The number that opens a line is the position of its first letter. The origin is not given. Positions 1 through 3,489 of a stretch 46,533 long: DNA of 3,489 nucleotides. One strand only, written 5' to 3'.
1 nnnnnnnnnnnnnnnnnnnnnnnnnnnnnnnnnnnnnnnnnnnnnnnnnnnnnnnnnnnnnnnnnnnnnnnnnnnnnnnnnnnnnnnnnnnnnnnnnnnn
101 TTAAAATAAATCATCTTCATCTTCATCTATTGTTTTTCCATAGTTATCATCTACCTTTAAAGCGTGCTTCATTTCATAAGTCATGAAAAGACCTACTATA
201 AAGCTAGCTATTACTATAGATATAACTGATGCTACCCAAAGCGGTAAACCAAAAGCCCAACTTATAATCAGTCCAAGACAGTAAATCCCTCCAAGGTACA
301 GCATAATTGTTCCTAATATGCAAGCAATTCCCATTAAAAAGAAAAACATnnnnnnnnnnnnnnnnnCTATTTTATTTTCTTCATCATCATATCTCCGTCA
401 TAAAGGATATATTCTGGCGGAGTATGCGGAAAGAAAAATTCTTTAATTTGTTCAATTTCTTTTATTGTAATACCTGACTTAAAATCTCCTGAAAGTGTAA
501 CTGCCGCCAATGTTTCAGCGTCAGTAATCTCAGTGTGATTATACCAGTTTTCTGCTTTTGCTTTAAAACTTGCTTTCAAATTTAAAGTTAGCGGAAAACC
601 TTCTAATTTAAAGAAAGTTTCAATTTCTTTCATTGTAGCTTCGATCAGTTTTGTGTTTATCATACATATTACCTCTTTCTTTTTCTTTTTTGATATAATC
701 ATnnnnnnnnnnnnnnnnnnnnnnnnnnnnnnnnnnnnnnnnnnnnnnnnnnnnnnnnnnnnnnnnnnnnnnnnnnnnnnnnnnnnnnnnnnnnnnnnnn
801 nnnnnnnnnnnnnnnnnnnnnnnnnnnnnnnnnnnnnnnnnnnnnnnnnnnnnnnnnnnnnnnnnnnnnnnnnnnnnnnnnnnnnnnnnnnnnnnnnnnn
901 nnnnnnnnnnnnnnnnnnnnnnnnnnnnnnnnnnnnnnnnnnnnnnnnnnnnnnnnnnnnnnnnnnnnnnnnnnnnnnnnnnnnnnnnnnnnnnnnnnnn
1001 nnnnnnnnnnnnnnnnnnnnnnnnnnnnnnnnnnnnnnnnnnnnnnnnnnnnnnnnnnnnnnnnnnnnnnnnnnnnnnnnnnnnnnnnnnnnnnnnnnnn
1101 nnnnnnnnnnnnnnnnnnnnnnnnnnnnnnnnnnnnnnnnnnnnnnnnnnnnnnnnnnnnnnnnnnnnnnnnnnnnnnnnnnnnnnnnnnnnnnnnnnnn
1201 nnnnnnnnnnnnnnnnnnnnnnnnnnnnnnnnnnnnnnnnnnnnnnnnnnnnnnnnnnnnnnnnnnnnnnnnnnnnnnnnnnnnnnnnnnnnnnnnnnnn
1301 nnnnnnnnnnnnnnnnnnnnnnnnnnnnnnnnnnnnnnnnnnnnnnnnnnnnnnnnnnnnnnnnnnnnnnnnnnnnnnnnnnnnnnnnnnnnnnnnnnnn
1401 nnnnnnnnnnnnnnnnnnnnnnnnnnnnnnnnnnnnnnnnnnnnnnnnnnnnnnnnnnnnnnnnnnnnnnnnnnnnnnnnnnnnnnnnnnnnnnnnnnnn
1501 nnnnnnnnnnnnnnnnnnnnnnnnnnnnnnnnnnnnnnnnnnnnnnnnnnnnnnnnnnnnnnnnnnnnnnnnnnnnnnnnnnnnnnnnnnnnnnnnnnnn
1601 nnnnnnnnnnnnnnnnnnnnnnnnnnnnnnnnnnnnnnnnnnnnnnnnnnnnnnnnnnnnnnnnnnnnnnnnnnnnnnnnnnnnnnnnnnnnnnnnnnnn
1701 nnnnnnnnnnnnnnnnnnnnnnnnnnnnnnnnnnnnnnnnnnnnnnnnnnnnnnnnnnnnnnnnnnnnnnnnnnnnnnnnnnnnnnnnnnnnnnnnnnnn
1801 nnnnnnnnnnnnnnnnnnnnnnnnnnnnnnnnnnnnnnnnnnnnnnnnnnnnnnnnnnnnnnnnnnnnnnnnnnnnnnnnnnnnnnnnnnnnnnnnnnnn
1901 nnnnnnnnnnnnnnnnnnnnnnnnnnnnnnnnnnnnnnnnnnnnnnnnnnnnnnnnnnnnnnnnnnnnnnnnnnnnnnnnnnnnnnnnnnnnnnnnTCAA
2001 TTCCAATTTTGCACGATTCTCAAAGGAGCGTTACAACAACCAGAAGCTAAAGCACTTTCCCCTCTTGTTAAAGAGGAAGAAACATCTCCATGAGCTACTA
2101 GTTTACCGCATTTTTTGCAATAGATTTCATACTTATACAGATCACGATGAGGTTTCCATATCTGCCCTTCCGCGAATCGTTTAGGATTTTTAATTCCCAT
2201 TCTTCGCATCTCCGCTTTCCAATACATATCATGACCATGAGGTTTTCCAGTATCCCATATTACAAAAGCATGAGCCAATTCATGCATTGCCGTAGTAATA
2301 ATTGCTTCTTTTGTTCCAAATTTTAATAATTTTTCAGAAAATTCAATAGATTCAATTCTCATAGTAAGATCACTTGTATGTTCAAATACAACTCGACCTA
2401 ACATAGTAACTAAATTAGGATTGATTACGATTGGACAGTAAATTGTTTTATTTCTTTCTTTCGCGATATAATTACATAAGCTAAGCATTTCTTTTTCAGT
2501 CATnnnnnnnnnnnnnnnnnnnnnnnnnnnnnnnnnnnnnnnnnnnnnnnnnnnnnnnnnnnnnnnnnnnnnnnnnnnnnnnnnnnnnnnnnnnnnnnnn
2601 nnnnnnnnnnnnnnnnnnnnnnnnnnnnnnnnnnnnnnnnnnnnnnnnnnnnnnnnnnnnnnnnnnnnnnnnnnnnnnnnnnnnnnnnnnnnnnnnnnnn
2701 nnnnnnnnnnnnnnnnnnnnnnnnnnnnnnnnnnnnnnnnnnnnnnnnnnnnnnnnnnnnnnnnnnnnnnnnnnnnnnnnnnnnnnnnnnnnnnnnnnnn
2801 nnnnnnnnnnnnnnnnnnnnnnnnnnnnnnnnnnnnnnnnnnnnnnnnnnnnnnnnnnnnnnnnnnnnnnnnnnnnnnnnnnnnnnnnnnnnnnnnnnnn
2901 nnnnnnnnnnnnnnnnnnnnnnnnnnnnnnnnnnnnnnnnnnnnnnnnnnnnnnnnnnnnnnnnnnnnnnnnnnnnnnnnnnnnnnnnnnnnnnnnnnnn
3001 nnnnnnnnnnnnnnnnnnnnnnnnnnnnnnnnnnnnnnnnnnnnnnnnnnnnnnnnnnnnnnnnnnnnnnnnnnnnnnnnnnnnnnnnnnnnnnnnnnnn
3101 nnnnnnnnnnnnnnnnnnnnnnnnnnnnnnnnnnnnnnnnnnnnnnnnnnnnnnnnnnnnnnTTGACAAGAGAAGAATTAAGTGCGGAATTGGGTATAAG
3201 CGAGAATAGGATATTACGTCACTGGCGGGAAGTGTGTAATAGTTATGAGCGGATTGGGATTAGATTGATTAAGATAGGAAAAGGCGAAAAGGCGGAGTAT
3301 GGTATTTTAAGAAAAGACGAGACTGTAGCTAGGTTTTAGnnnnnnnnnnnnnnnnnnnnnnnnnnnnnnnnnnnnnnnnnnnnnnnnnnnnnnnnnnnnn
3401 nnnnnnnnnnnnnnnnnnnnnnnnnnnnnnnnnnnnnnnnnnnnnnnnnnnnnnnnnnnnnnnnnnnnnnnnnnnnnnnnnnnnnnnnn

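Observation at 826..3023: Classical AAA ATPase next to two tandem SprT/Wss1-like zinc metalloproteases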

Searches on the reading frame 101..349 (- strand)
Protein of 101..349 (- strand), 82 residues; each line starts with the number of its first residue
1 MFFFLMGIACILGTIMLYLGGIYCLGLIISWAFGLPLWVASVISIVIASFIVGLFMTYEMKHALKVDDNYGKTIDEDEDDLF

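Call 3: search_protein_families(library=pfam, proteins=[window:101-349:-], max_evalue=1)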
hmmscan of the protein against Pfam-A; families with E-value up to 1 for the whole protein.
window:101-349:- (82 aa): 3 families
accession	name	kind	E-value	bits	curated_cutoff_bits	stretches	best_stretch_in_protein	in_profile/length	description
PF07332.16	Phage_holin_3_6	-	0.0012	19.3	28.4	1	7-76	36-107/116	Putative Actinobacterial Holin-X, holin superfamily III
PF01277.22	Oleosin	-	0.41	10.9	25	1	8-56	8-56/113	Oleosin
PF05232.17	BTP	-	0.66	10.5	25.6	1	19-53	15-49/64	Chlorhexidine efflux transporter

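Call 4: search_protein_families(library=phrogs, proteins=[window:101-349:-], max_evalue=0.01)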
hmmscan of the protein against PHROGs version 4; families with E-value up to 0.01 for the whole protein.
window:101-349:- (82 aa): 0 families

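Call 56: search_protein_families(library=ncbifam, proteins=[window:101-349:-], max_evalue=0.01)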
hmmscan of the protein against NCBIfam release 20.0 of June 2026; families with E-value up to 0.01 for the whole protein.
window:101-349:- (82 aa): 0 families

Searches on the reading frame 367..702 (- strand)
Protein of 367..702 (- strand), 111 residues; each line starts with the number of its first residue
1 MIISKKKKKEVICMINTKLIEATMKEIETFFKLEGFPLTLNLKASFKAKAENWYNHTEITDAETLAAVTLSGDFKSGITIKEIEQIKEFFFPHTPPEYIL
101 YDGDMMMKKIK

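Call 3: search_protein_families(library=pfam, proteins=[window:367-702:-], max_evalue=1)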
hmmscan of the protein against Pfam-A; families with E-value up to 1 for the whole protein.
window:367-702:- (111 aa): 1 family
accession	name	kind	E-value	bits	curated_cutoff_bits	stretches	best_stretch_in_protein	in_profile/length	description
PF21696.3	TECR_N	-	0.52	10.8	27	0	4-32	6-34/77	TECR, ubiquitin-like domain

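Call 4: search_protein_families(library=phrogs, proteins=[window:367-702:-], max_evalue=0.01)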
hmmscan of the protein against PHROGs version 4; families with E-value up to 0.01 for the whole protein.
window:367-702:- (111 aa): 0 families

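Call 56: search_protein_families(library=ncbifam, proteins=[window:367-702:-], max_evalue=0.01)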
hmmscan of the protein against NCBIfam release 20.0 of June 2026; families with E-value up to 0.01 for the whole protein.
window:367-702:- (111 aa): 0 families

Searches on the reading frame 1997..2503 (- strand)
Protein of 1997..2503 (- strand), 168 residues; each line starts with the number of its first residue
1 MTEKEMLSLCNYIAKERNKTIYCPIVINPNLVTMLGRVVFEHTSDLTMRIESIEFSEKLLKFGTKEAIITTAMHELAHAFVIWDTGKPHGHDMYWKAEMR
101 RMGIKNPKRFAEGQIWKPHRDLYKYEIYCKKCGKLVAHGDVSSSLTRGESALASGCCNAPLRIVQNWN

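Call 3: search_protein_families(library=pfam, proteins=[window:1997-2503:-], max_evalue=1)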
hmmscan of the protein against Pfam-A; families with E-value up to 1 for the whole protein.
window:1997-2503:- (168 aa): 1 family
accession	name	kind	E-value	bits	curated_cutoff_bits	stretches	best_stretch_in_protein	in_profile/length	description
PF10263.15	SprT-like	-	3.9e-11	43.2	25.6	1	14-103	12-96/108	SprT-like family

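Call 4: search_protein_families(library=phrogs, proteins=[window:1997-2503:-], max_evalue=0.01)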
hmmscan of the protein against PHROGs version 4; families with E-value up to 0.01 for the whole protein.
window:1997-2503:- (168 aa): 6 families
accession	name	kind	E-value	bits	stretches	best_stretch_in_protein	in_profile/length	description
phrog_3768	-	unknown function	6.3e-12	46.9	1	52-137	60-140/216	-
phrog_9897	-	unknown function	1.4e-08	35.5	1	18-139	41-164/192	-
phrog_1006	-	unknown function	1.6e-08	35.5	1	49-110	48-104/155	-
phrog_6445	-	unknown function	1.8e-05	25.8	1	52-106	47-97/180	-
phrog_6361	-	unknown function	2.3e-05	25.1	1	53-108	70-121/203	-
phrog_10840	-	unknown function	0.0048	17.8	1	68-108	79-114/223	-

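Call 56: search_protein_families(library=ncbifam, proteins=[window:1997-2503:-], max_evalue=0.01)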
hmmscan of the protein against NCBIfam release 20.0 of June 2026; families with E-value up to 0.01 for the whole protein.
window:1997-2503:- (168 aa): 2 families
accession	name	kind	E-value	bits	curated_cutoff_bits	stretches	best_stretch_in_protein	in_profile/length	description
NF003339.0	PRK04351.1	equivalog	4.7e-05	23.1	113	1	2-135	2-121/149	SprT family protein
NF003421.0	PRK04860.1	equivalog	7.5e-05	22.3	175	1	52-162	56-163/170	SprT family zinc-dependent metalloprotease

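Call 86: search_protein_families(library=padloc, proteins=[window:1997-2503:-], max_evalue=0.001)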
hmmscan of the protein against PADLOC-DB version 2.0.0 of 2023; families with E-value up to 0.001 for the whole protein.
window:1997-2503:- (168 aa): 0 families

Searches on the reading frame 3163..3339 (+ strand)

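Call 40: search_protein_families(library=pfam, proteins=[window:3163-3339:+], max_evalue=0.01)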
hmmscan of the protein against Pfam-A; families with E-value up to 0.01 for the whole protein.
window:3163-3339:+ (58 aa): 1 family
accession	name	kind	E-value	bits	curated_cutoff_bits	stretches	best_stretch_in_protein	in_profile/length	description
PF21476.4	PF0610-like_N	-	0.006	17.2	33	1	1-35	15-49/50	PF0610-like, N-terminal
